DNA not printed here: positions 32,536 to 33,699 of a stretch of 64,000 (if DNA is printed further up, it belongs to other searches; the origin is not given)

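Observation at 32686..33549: Sortase-fold protein with all three catalytic positions substituted (pseudo-sortase), plus extra C-terminal TM helices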

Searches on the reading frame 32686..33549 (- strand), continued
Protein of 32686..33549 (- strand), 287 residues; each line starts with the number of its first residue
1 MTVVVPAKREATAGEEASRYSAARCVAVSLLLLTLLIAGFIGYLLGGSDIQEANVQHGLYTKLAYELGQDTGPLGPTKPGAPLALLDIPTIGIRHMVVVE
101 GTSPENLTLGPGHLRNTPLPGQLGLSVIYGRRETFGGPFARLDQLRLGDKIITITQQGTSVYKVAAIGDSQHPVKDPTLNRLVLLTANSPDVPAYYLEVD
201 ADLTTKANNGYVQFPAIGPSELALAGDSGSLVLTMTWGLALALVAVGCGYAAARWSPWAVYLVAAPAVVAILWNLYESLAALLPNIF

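Call 43: find_homologous_proteins(query=A2, max_evalue=1e-10)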
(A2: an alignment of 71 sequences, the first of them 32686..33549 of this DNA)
Query A2 (71 sequences) (287 aa, profile of the alignment): 703 proteins with E <= 1e-10 among 8000 candidates; the best 120 are listed.
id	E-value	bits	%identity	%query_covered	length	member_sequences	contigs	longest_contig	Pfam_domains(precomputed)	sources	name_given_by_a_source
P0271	1.1e-105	372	39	98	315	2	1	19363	PF04203.19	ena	-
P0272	1.9e-101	358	41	90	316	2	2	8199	PF04203.19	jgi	jgi:sortase A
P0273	1.8e-98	348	39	99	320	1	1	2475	PF04203.19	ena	-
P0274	1.1e-97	345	61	94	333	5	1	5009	PF04203.19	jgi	jgi:sortase A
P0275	1.2e-97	345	38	87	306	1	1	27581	PF04203.19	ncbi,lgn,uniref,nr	ncbi:LPXTG-site transpeptidase (sortase) family protein [Actinacidiphila rubida]|uniref:LPXTG-site t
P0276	1.3e-97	345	48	93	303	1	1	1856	PF04203.19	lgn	-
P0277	1.4e-97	345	38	83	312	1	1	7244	PF04203.19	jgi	jgi:LPXTG-site transpeptidase (sortase) family protein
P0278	1.5e-97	345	40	83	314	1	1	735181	PF04203.19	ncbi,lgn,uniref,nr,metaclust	ncbi:LPXTG-site transpeptidase (sortase) family protein [Actinacidiphila yanglinensis]|uniref:LPXTG-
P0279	1.5e-97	345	55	94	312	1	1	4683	PF04203.19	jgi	jgi:sortase A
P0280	1.7e-97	345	38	83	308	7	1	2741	PF04203.19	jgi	-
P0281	2.2e-97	344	55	98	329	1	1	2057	PF04203.19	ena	-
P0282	3.8e-97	343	55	98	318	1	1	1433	PF04203.19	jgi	-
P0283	8.3e-97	342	56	94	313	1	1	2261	PF04203.19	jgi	jgi:sortase A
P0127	9.4e-97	342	49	87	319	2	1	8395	PF04203.19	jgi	jgi:LPXTG-site transpeptidase (sortase) family protein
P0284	1.1e-96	342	38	93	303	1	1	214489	PF04203.19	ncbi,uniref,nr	ncbi:class D sortase [Actinokineospora inagensis]|uniref:class D sortase n=1 Tax=Actinokineospora in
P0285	1.6e-96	341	55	86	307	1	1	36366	PF04203.19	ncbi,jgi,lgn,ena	-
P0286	2.7e-96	341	37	83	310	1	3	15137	PF04203.19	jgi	jgi:LPXTG-site transpeptidase (sortase) family protein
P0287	4.4e-96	340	39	92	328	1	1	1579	PF04203.19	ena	-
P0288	6.2e-96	340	51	98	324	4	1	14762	PF04203.19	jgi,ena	-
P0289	6.5e-96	339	57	96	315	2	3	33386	PF04203.19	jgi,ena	-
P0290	2.5e-95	337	41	83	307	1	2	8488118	PF04203.19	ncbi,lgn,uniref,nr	ncbi:sortase [Actinokineospora auranticolor]|uniref:LPXTG-site transpeptidase (Sortase) family prote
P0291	3.7e-95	337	53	94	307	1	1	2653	PF04203.19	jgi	jgi:sortase A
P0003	4.2e-95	337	86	100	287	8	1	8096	PF04203.19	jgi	jgi:sortase A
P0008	4.5e-95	337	82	100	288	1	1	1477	PF04203.19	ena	-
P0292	6.9e-95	336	38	83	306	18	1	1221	PF04203.19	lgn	-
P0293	8.6e-95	336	52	92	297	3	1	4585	PF04203.19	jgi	jgi:sortase A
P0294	1.3e-94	335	61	92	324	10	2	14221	PF04203.19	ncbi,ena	ncbi:MAG: class E sortase [Streptosporangiaceae bacterium]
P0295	1.5e-94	335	53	93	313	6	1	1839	PF04203.19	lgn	-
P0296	1.6e-94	335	60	86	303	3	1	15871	PF04203.19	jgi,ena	jgi:sortase A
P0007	1.9e-94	335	82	100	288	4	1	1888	PF04203.19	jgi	jgi:sortase A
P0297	1.9e-94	335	36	100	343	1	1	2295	PF04203.19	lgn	-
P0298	2.2e-94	334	47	86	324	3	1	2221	PF04203.19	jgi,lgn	jgi:sortase A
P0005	2.3e-94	334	85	100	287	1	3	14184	PF04203.19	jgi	jgi:sortase A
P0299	2.3e-94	334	58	93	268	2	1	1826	PF04203.19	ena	-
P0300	2.7e-94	334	41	84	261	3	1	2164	PF04203.19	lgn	-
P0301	2.8e-94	334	36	90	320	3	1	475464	PF04203.19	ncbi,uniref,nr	ncbi:sortase [Actinokineospora globicatena]|uniref:sortase n=1 Tax=Actinokineospora globicatena TaxI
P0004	3.1e-94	334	85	100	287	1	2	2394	PF04203.19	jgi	jgi:sortase A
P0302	3.4e-94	334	62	92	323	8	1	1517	PF04203.19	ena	-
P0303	3.7e-94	334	56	92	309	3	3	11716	PF04203.19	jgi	-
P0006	3.9e-94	334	84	100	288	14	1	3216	PF04203.19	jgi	jgi:sortase A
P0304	4.7e-94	333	48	98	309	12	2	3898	PF04203.19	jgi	jgi:LPXTG-site transpeptidase (sortase) family protein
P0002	5.3e-94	333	86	100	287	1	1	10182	PF04203.19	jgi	jgi:sortase A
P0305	8.0e-94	333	54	92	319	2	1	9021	PF04203.19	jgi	jgi:sortase A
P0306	9.0e-94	332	61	92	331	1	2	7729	PF04203.19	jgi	jgi:sortase A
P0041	9.5e-94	332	72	100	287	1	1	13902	PF04203.19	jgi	jgi:sortase A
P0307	1.0e-93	332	37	83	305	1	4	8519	PF04203.19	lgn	-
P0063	1.1e-93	332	74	93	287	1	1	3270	PF04203.19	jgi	jgi:sortase A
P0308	1.1e-93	332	38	90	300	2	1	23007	PF04203.19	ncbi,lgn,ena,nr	ncbi:MAG TPA: sortase [Actinokineospora sp.]|nr:sortase [Actinokineospora sp.]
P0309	1.7e-93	332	48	92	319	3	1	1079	PF04203.19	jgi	jgi:sortase A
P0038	1.8e-93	331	73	96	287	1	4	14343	PF04203.19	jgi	-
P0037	1.8e-93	331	73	96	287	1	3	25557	PF04203.19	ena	-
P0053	1.8e-93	331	74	93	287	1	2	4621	PF04203.19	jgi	jgi:sortase A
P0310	2.2e-93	331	51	86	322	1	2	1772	PF04203.19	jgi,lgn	jgi:sortase A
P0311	2.3e-93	331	51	95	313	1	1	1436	PF04203.19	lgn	-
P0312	2.7e-93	331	50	91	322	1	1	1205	PF04203.19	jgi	jgi:sortase A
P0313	2.8e-93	331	51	93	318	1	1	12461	PF04203.19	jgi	jgi:sortase A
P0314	2.8e-93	331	61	92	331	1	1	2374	PF04203.19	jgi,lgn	jgi:sortase A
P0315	2.9e-93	331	51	86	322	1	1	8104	PF04203.19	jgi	jgi:sortase A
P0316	2.9e-93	331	51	86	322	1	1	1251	PF04203.19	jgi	jgi:sortase A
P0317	2.9e-93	331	56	94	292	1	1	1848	PF04203.19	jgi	jgi:sortase A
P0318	3.1e-93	331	53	92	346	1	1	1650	PF04203.19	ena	-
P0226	3.8e-93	330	36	83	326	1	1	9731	PF04203.19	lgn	-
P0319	4.1e-93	330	51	92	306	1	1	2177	PF04203.19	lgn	-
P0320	4.1e-93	330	52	91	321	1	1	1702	PF04203.19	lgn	-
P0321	4.3e-93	330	55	93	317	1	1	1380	PF04203.19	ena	-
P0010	4.5e-93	330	75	100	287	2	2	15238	PF04203.19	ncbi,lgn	-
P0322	4.6e-93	330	35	97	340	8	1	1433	PF04203.19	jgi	-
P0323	4.7e-93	330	51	92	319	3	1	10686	PF04203.19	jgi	jgi:sortase A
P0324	4.7e-93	330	49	92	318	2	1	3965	PF04203.19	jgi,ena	-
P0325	4.9e-93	330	51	86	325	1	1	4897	PF04203.19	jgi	jgi:sortase A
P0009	5.0e-93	330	73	100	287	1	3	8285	PF04203.19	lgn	-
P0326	5.3e-93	330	50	91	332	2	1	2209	PF04203.19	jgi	jgi:sortase A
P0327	5.5e-93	330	58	91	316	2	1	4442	PF04203.19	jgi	jgi:sortase A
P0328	5.7e-93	330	51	91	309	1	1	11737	PF04203.19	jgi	jgi:sortase A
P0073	5.8e-93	330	73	94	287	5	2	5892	PF04203.19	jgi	-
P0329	5.9e-93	330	50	91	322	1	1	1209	PF04203.19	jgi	jgi:sortase A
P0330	5.9e-93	330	40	86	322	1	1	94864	PF04203.19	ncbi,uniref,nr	ncbi:class E sortase [Actinokineospora sp. NBRC 105648]|uniref:sortase n=1 Tax=Actinokineospora sp. 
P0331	6.2e-93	330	54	91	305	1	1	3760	PF04203.19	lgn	-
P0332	6.4e-93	330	37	85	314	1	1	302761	PF04203.19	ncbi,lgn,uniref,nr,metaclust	ncbi:sortase [Actinokineospora terrae]|uniref:LPXTG-site transpeptidase (Sortase) family protein n=1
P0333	6.5e-93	330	50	91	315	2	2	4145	PF04203.19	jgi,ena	jgi:sortase A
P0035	6.6e-93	330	73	100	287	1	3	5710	PF04203.19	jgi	jgi:sortase A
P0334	7.1e-93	329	54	97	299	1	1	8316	PF04203.19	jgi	jgi:sortase A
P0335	8.3e-93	329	51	86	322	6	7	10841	PF04203.19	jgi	jgi:sortase A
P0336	8.8e-93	329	50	91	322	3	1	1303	PF04203.19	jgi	-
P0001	8.8e-93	329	99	100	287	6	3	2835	PF04203.19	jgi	jgi:sortase A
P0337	1.0e-92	329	56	94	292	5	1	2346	PF04203.19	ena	-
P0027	1.1e-92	329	72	100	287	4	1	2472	PF04203.19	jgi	jgi:sortase A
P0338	1.2e-92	329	61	86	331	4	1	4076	PF04203.19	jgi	jgi:sortase A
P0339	1.2e-92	329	56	92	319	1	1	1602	PF04203.19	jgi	jgi:sortase A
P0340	1.3e-92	329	53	98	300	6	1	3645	PF04203.19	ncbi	-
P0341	1.5e-92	328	48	92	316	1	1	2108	PF04203.19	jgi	jgi:sortase A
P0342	1.5e-92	328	51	96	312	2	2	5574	PF04203.19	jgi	jgi:sortase A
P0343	1.6e-92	328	38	91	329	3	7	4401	PF04203.19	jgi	jgi:LPXTG-site transpeptidase (sortase) family protein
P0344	1.6e-92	328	55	91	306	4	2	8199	PF04203.19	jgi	jgi:sortase A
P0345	1.6e-92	328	58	93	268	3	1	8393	PF04203.19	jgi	jgi:LPXTG-site transpeptidase (sortase) family protein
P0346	1.6e-92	328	54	92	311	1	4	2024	PF04203.19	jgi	jgi:sortase A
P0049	1.6e-92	328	74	94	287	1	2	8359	PF04203.19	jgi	jgi:sortase A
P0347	1.9e-92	328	36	98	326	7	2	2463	PF04203.19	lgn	-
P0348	1.9e-92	328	59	85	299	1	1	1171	PF04203.19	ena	-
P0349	2.0e-92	328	51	92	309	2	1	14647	PF04203.19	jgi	jgi:LPXTG-site transpeptidase (sortase) family protein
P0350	2.0e-92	328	49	96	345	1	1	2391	PF04203.19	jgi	jgi:sortase A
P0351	2.1e-92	328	58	88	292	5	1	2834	PF04203.19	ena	-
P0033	2.2e-92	328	73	100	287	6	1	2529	PF04203.19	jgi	jgi:sortase A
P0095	2.4e-92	328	72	93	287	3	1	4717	PF04203.19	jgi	-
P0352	2.6e-92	328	58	92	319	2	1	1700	PF04203.19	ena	-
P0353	2.7e-92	328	60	86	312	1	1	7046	PF04203.19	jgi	jgi:sortase A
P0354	3.0e-92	327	65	98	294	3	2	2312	PF04203.19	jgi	jgi:sortase A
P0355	3.1e-92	327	52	98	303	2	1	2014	PF04203.19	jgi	jgi:LPXTG-site transpeptidase (sortase) family protein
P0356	3.3e-92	327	59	84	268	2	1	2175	PF04203.19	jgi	jgi:LPXTG-site transpeptidase (sortase) family protein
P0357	3.3e-92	327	50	86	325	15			PF04203.19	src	-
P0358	3.3e-92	327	56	85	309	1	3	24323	PF04203.19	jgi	jgi:sortase A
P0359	3.7e-92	327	57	85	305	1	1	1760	PF04203.19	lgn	-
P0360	3.8e-92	327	60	86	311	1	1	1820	PF04203.19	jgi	jgi:sortase A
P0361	3.9e-92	327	51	86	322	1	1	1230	PF04203.19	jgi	jgi:sortase A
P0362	4.9e-92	327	50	86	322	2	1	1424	PF04203.19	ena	-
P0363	5.1e-92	327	51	91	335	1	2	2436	PF04203.19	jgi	jgi:sortase A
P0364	5.2e-92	327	50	85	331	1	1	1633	PF04203.19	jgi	jgi:sortase A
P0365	5.8e-92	326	52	98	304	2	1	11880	PF04203.19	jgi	jgi:sortase A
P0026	5.9e-92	326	74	96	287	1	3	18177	PF04203.19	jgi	jgi:sortase A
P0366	6.0e-92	326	58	92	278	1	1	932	PF04203.19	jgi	jgi:sortase A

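Call 44: find_encoding_contigs(protein=P0290, flank=9000, max_places=2)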
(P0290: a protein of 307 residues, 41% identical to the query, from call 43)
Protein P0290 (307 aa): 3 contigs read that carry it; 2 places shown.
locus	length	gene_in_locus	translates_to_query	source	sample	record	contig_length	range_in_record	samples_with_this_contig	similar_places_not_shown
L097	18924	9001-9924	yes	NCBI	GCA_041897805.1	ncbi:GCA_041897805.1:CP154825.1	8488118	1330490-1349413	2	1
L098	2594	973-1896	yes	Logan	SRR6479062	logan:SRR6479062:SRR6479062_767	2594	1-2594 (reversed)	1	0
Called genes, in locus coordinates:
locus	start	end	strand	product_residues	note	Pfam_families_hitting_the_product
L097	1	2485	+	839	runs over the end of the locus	-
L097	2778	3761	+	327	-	PF12849:PBP_like_2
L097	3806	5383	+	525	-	PF16640:Big_3_5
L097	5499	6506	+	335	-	-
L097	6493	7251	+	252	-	-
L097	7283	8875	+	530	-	-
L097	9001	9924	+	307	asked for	PF04203:Sortase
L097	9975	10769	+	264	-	PF02463:SMC_N (weak), PF00005:ABC_tran, PF13304:AAA_21 (faint)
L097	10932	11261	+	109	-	PF01740:STAS, PF13466:STAS_2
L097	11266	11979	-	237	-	PF00188:CAP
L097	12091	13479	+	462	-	PF04542:Sigma70_r2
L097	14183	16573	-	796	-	PF09371:Tex_N, PF22706:Tex_central_region, PF16921:Tex_YqgF, PF14635:HHH_7 (weak), PF12836:HHH_3, PF17674:HHH_9, PF00575:S1, PF23459:S1_RRP5 (weak), +1 more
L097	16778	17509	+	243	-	PF02754:CCG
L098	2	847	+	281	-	?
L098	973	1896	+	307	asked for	PF04203:Sortase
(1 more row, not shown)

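Call 45: find_encoding_contigs(protein=P0278, flank=9000, max_places=2)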
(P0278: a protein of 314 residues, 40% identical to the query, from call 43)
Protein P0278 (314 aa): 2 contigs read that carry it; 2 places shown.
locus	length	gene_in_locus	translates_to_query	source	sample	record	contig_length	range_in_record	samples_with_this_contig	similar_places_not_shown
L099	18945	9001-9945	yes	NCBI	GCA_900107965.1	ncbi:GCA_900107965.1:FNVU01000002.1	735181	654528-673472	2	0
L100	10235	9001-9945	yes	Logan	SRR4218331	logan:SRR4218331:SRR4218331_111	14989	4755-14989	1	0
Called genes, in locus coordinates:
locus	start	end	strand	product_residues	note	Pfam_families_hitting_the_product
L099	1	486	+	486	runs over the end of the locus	PF00528:BPD_transp_1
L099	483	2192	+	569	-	PF12849:PBP_like_2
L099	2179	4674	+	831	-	-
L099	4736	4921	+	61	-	-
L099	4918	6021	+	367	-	-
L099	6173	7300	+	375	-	-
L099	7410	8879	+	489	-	-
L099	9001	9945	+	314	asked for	PF04203:Sortase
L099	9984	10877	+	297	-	-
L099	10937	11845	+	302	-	PF00126:HTH_1, PF03466:LysR_substrate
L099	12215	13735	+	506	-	PF00171:Aldedh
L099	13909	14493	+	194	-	PF07638:Sigma70_ECF (faint), PF04542:Sigma70_r2, PF08281:Sigma70_r4_2, PF04545:Sigma70_r4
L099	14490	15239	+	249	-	PF13490:zf-HC2, PF22618:RskA_N, PF10099:RskA_C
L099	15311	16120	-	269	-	PF06966:DUF1295, PF02544:Steroid_dh (faint)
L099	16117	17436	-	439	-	PF02353:CMAS, PF13489:Methyltransf_23, PF08241:Methyltransf_11, PF08242:Methyltransf_12, PF13649:Methyltransf_25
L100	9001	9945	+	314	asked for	PF04203:Sortase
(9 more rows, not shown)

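Call 49: predict_structure(alignment_id=A2)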
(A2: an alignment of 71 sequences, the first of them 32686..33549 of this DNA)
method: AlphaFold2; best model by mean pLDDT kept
length: 287 residues; sequences in the alignment: 71
mean_pLDDT: 94.3   pTM: 0.88
mean pLDDT of the five models: 94.3, 94.3, 94.2, 93.9, 93.6
residues with pLDDT >= 90: 257; 70-90: 16; 50-70: 13; < 50: 1
segments of 3 or more residues with pLDDT < 50: none
pLDDT, mean of each block of 10 residues (from residue 1): 63 68 93 97 96 97 98 96 98 98 97 98 97 96 98 98 97 90 97 95 96 94 95 98 97 97 97 97 95
secondary structure, 60 per line:
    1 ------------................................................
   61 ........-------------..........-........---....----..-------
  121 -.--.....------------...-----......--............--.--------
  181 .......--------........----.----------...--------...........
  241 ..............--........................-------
elements in order: H13-68 E82-88 E93-100 H104-107 E125-129 E150-155 E158-169 E181-187 E196-203 H230-254 H257-280
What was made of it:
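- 33346..33486 (-): TM1 (residues 22-46) and extracytoplasmic stalk helix (47-68, holding the family-invariant Gln56). AF2 helix 13-68 (call 49).
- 32941..33312 (-): Sortase beta-barrel domain (residues 80-203). AF2 strands 82-203 (call 49).
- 32710..32862 (-): C-terminal TM hairpin (helices 230-254 and 257-280), with near-invariant Arg254 in the short cytoplasmic turn. AF2 helices (call 49).
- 32689..32709 (-): C-terminal tail ALLPNIF (residues 281-287): LPXT-like pseudo-substrate motif with invariant Pro284 three residues from the end. Tail pLDDT is about 95 in coil (call 49).
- On Sortase superfamily (Pfam PF04203 / MEROPS C60 fold): AF2 pLDDT 94.3 and pTM 0.88 (call 49).
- Checked: It shows a TM1+stalk helix at 13-68, a beta-barrel at 82-203, helices at 230-254 and 257-280, and an ordered tail at 281-287 (call 49).
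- The tail is coil with pLDDT about 95 (call 49). The AF2 model is confident and compact (call 49).
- Tried and rejected: It was replaced by a run with a 71-sequence diverse alignment (call 49).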

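Call 51: fold_search(model_id=the predicted structure, library=pdb)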
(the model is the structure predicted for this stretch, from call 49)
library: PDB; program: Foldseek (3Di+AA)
matches with E <= 10: 260; with E <= 0.001: 120
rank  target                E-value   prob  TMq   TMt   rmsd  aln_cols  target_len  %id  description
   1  4d70_A                1.1e-10  1.00  0.45  0.79   3.7       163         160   24  Structural, biophysical and biochemical analyses of a Clostridium perfringens Sortase D5 transpeptidase (released 2015-07-15)
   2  5go6                  4.3e-10  1.00  0.38  0.71   2.8       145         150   30  Structure of sortase E T196V mutant from Streptomyces avermitilis (released 2017-07-26)
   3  6ixz_A                4.8e-10  1.00  0.41  0.60   9.1       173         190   24  X-ray structure of sortase C from Clostridium perfringens SM101 (released 2019-08-14)
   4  5go5                  1.4e-09  1.00  0.38  0.69   3.4       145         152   30  Structure of sortase E from Streptomyces avermitilis (released 2017-03-15)
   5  5k9a                  2.0e-09  1.00  0.37  0.48   9.7       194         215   21  Sortase A from Corynebacterium diphtheriae (released 2016-06-15)
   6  7d6t_B                2.4e-09  1.00  0.40  0.61   8.8       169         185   24  X-ray structure of Clostridium perfringens sortase C with the C-terminal cell wall sorting motif. (released 2021-06-02)
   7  3tbe_A                2.4e-09  1.00  0.40  0.57  10.3       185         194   23  The crystal structure of the complex of Streptococcus agalactiae sortase C1 and MTSET (released 2011-10-26)
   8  5uus_A                2.5e-09  1.00  0.42  0.57   6.8       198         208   24  SrtF sortase from Corynebacterium diphtheriae (released 2017-03-22)
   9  6ixz_B                3.0e-09  1.00  0.39  0.62   9.0       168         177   25  X-ray structure of sortase C from Clostridium perfringens SM101 (released 2019-08-14)
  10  3tbe_C                3.0e-09  1.00  0.40  0.58  11.4       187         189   20  The crystal structure of the complex of Streptococcus agalactiae sortase C1 and MTSET (released 2011-10-26)
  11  7d6t_A                4.3e-09  1.00  0.40  0.60   9.9       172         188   22  X-ray structure of Clostridium perfringens sortase C with the C-terminal cell wall sorting motif. (released 2021-06-02)
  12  2xwg_C                4.9e-09  1.00  0.38  0.60   8.9       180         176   23  Crystal structure of sortase C-1 from Actinomyces oris (formerly Actinomyces naeslundii) (released 2011-02-23)
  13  5cuw                  5.5e-09  1.00  0.39  0.68   4.6       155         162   26  Crystal structure of Sortase E1 from Streptomyces coelicolor with tripeptide in the active site (released 2016-08-17)
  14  3tbe_D                5.5e-09  1.00  0.39  0.57  11.3       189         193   18  The crystal structure of the complex of Streptococcus agalactiae sortase C1 and MTSET (released 2011-10-26)
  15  3tbe_F                5.8e-09  1.00  0.39  0.59  12.0       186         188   19  The crystal structure of the complex of Streptococcus agalactiae sortase C1 and MTSET (released 2011-10-26)
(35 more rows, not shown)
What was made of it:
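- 32941..33312 (-): Foldseek (call 51).
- On Sortase superfamily (Pfam PF04203 / MEROPS C60 fold): The top 50 Foldseek PDB hits are all sortases, with TM-score normalised by target up to 0.79 (call 51).
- Closest known: Class E sortases. Same: Same beta-barrel fold (TM-score normalised by target 0.69-0.71, call 51).
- Closest known: Class D sortase. Same: Best structural match: Foldseek E 1.1e-10, TM-score normalised by target 0.79 (call 51).
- Closest known: Class C. Same: Many class C structures are among the Foldseek hits (call 51).
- Checked: TM-scores normalised by target are 0.79 (SrtD 4d70) and 0.71 (SrtE 5go6) (call 51).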
